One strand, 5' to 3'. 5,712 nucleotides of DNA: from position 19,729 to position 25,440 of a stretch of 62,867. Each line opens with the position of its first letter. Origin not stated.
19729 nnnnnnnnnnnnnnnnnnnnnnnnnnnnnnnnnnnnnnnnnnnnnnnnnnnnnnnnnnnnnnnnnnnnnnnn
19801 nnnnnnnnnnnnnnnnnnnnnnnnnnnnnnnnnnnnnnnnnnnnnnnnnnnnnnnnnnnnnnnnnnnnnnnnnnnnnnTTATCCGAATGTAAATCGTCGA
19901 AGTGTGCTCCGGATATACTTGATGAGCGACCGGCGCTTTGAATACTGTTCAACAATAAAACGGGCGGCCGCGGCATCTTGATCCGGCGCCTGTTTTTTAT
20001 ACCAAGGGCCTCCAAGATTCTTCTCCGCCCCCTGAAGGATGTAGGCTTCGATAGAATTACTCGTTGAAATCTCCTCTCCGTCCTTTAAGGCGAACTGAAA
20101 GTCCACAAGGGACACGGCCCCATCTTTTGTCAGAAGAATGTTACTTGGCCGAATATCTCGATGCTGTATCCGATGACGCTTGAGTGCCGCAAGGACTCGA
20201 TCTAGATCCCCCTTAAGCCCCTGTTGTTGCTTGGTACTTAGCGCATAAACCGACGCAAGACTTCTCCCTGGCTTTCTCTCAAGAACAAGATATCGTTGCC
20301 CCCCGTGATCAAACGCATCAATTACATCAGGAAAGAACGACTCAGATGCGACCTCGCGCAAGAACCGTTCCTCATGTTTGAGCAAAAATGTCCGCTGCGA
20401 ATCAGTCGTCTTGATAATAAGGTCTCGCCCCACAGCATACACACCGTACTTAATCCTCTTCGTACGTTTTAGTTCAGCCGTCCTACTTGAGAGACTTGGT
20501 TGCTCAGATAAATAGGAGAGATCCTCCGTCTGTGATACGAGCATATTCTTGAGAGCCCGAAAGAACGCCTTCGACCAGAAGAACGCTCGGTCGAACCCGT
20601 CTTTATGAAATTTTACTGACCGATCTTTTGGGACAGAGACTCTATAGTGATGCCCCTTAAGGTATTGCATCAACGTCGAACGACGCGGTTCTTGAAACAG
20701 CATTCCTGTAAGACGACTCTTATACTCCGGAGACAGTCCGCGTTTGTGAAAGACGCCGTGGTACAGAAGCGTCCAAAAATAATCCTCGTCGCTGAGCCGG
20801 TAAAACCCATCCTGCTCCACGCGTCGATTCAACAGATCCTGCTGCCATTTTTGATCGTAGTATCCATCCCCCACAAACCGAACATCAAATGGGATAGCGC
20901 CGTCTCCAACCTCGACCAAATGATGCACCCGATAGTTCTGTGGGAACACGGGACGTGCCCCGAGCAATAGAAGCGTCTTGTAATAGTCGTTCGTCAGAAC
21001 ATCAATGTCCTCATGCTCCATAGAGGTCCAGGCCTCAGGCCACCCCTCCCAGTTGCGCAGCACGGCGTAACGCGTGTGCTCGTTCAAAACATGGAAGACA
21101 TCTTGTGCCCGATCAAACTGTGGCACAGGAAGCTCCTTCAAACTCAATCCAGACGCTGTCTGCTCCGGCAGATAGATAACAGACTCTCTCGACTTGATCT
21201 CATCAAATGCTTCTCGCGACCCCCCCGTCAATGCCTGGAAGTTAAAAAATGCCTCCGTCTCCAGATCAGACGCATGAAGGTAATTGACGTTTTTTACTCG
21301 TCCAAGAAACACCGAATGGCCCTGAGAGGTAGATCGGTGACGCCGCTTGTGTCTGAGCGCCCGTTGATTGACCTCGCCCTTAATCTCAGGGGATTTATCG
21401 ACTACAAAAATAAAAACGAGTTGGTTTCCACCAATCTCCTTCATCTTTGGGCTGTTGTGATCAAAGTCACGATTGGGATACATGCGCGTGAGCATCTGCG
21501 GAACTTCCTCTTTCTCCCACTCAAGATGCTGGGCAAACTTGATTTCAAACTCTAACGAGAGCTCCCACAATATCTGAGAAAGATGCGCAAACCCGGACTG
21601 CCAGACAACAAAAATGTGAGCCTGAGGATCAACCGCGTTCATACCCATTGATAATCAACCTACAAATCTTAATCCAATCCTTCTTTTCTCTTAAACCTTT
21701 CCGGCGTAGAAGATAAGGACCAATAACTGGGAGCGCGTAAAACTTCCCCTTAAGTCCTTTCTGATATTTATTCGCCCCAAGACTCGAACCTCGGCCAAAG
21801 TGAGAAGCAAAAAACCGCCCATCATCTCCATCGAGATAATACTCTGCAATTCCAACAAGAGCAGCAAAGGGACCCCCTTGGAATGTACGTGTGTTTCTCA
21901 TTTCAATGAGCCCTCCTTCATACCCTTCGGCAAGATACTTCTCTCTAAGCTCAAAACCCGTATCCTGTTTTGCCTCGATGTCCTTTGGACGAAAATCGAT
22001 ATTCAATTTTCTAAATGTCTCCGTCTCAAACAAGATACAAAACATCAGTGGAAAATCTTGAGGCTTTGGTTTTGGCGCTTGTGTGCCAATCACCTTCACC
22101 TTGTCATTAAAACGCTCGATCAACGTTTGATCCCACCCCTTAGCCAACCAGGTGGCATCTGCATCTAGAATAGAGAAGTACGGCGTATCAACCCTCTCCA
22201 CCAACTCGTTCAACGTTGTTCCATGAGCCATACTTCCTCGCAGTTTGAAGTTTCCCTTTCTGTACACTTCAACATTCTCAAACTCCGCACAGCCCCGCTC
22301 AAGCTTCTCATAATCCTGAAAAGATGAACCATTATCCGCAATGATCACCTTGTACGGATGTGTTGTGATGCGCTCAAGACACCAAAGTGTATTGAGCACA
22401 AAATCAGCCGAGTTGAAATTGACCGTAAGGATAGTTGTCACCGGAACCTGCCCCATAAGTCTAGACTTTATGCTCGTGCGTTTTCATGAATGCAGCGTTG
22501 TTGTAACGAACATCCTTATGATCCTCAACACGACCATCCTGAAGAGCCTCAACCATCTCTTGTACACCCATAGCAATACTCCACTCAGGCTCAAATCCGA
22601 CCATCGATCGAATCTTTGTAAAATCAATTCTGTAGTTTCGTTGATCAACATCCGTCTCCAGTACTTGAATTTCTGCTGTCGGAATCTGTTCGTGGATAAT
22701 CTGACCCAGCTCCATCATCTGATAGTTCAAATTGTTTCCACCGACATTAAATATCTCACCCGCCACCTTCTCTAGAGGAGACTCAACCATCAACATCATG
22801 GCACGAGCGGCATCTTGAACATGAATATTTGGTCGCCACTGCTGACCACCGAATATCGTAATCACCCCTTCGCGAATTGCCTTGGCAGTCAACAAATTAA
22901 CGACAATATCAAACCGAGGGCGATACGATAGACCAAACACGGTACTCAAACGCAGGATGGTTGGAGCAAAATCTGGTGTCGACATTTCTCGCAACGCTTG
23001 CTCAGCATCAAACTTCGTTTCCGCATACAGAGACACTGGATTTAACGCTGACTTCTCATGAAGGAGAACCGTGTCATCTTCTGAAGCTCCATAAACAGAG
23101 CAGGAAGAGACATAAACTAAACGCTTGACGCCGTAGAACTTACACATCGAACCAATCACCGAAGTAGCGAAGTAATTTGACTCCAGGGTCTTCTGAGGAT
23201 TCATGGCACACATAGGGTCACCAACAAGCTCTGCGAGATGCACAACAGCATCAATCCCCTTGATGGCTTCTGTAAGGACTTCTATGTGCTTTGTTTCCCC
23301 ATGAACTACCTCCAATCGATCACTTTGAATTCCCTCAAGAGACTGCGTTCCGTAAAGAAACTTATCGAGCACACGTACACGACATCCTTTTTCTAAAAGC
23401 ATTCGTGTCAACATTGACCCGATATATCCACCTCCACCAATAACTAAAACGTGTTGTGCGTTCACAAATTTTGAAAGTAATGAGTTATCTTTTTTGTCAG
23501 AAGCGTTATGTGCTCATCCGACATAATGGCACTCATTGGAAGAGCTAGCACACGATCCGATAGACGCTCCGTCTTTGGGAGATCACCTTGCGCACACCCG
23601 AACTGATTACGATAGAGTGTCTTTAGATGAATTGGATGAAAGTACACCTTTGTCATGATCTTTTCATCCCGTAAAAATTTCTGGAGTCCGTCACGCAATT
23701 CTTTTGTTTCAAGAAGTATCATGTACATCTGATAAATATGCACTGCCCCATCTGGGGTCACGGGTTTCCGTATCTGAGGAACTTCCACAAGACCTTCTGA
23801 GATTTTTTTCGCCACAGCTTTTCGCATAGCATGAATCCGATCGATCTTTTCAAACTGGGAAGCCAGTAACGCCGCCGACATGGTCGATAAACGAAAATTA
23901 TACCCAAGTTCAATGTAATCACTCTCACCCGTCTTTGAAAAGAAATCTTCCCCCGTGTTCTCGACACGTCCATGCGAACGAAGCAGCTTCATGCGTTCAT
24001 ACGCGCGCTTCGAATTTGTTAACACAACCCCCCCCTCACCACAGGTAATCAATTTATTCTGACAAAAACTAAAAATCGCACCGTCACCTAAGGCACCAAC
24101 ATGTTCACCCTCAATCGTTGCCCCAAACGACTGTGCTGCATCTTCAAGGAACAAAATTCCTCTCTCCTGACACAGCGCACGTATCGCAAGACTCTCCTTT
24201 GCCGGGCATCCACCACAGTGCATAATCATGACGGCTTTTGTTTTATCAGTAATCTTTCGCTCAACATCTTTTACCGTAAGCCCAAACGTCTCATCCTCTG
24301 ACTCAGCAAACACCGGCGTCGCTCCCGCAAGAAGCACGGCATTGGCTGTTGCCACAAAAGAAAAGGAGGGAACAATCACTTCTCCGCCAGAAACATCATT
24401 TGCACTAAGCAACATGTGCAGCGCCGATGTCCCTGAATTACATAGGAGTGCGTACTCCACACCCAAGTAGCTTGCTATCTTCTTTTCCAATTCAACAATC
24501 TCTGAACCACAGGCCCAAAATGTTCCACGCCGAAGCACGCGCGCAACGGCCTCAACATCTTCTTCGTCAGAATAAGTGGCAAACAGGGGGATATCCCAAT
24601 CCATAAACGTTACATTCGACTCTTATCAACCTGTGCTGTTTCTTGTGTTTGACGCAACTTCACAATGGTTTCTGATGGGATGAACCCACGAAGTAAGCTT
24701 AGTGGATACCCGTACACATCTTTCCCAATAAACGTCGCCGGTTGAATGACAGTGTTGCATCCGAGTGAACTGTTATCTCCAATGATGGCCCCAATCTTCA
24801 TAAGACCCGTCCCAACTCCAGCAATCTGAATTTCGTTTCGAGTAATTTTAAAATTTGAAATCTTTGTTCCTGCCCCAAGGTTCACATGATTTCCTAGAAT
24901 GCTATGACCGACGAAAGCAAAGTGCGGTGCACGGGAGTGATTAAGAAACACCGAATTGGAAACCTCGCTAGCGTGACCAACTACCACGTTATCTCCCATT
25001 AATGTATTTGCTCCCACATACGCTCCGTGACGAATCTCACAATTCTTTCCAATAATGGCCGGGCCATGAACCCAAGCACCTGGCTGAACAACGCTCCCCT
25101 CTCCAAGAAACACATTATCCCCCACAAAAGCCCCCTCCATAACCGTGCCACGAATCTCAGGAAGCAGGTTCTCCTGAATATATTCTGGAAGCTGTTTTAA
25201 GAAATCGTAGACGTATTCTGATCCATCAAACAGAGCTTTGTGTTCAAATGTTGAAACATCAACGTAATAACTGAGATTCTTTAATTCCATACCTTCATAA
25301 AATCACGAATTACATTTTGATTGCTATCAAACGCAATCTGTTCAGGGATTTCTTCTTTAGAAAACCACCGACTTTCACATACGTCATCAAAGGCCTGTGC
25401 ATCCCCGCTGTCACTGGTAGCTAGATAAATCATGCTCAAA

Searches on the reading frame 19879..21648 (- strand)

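Call 15: search_protein_families(library=pfam, proteins=[window:19879-21648:-], max_evalue=0.001)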
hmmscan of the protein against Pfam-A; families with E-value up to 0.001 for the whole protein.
window:19879-21648:- (589 aa): 2 families
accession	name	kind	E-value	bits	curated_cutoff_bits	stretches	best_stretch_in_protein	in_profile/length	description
PF00069.31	Pkinase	-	1.3e-09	38.2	31.7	1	425-522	47-147/263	Protein kinase domain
PF01636.29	APH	-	2.3e-08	34.5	23.2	1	481-520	157-197/239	Phosphotransferase enzyme family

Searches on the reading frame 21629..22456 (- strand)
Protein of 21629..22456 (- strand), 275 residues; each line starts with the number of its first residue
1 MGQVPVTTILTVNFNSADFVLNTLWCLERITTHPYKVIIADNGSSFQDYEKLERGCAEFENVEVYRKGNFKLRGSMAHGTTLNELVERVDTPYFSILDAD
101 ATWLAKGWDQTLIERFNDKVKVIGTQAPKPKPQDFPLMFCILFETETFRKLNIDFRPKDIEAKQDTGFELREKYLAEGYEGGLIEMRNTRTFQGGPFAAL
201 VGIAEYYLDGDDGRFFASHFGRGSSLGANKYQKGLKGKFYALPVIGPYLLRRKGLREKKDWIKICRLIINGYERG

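Call 15: search_protein_families(library=pfam, proteins=[window:21629-22456:-], max_evalue=0.001)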
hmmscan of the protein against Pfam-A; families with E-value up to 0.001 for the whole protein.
window:21629-22456:- (275 aa): 1 family
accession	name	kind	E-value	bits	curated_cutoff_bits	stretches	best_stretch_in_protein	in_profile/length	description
PF00535.33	Glycos_transf_2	-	1.4e-10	41.8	23.3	1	8-142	1-130/168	Glycosyl transferase family 2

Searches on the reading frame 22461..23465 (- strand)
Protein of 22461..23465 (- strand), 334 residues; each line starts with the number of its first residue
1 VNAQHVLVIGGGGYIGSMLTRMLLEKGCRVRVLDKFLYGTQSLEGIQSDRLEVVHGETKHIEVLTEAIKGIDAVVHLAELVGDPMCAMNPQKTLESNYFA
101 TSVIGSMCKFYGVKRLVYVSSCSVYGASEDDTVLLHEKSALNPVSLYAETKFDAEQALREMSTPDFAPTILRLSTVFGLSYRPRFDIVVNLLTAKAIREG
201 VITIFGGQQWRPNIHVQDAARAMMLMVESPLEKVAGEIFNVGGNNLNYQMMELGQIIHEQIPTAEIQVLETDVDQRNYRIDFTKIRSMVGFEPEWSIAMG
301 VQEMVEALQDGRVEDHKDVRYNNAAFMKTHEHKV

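Call 15: search_protein_families(library=pfam, proteins=[window:22461-23465:-], max_evalue=0.001)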
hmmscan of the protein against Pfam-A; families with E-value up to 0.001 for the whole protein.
window:22461-23465:- (334 aa): 8 families
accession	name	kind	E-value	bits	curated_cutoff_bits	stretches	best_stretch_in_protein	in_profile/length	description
PF01370.27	Epimerase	-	3.1e-42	145.1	20.9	1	6-242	1-240/240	NAD dependent epimerase/dehydratase family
PF16363.11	GDP_Man_Dehyd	-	1.5e-26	94.1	27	1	7-304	1-332/332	GDP-mannose 4,6 dehydratase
PF01073.25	3Beta_HSD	-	8.2e-20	71.4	22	1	7-191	1-196/280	3-beta hydroxysteroid dehydrogenase/isomerase family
PF04321.23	RmlD_sub_bind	-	3.5e-17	62.8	27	1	5-269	2-239/287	RmlD substrate binding domain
PF13460.12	NAD_binding_10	-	3.1e-12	47.2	27.2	1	10-173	1-143/184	NAD(P)H-binding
PF02719.21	Polysacc_synt_2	-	4.5e-10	39.6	20.2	1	6-121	1-128/293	Polysaccharide biosynthesis protein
PF05368.20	NmrA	-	1.8e-09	38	27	1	4-89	3-79/298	NmrA-like family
PF07993.18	NAD_binding_4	-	8.4e-06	25.5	20.1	1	65-186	83-220/258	Male sterility protein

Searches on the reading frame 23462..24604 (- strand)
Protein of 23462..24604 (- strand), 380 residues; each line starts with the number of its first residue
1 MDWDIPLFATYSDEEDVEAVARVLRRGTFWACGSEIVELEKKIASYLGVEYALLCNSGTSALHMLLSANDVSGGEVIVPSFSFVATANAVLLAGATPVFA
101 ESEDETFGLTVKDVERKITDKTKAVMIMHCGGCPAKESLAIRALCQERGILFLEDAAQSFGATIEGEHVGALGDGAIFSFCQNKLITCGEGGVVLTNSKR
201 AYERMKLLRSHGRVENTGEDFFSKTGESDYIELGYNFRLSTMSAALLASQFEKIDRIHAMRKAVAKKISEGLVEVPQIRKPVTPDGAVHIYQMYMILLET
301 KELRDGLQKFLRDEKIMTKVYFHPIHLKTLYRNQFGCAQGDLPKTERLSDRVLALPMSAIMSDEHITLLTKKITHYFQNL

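Call 15: search_protein_families(library=pfam, proteins=[window:23462-24604:-], max_evalue=0.001)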
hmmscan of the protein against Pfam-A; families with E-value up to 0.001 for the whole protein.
window:23462-24604:- (380 aa): 3 families
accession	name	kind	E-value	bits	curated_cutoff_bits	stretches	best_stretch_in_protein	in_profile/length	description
PF01041.23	DegT_DnrJ_EryC1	-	3.8e-103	345.9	19.8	1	12-371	3-357/360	DegT/DnrJ/EryC1/StrS aminotransferase family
PF01212.27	Beta_elim_lyase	-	1e-09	38.6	27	1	36-266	34-228/288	Beta-eliminating lyase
PF00266.25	Aminotran_5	-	9.5e-05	22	21.5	1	37-280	46-299/371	Aminotransferase class-V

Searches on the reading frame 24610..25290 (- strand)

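Call 15: search_protein_families(library=pfam, proteins=[window:24610-25290:-], max_evalue=0.001)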
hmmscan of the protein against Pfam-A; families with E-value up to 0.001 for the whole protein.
window:24610-25290:- (226 aa): 5 families
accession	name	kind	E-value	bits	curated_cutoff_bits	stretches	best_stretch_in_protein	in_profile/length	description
PF25084.1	LbH_EIF2B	-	3.3e-16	59.6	54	2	59-156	3-99/105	EIF2B subunit epsilon LbH domain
PF00132.30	Hexapep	-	2.5e-15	55.8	27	1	78-110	2-34/36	Bacterial transferase hexapeptide (six repeats)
PF24894.1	Hexapep_GlmU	-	1.7e-06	28.6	23.3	0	99-147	22-69/104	GlmU-like, C-terminal hexapeptide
PF14602.12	Hexapep_2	-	0.00012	22.2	27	0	56-94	4-34/34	Hexapeptide repeat of succinyl-transferase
PF25087.1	GMPPB_C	-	0.00022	21.3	39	0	77-153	10-80/110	GMPPB C-terminal domain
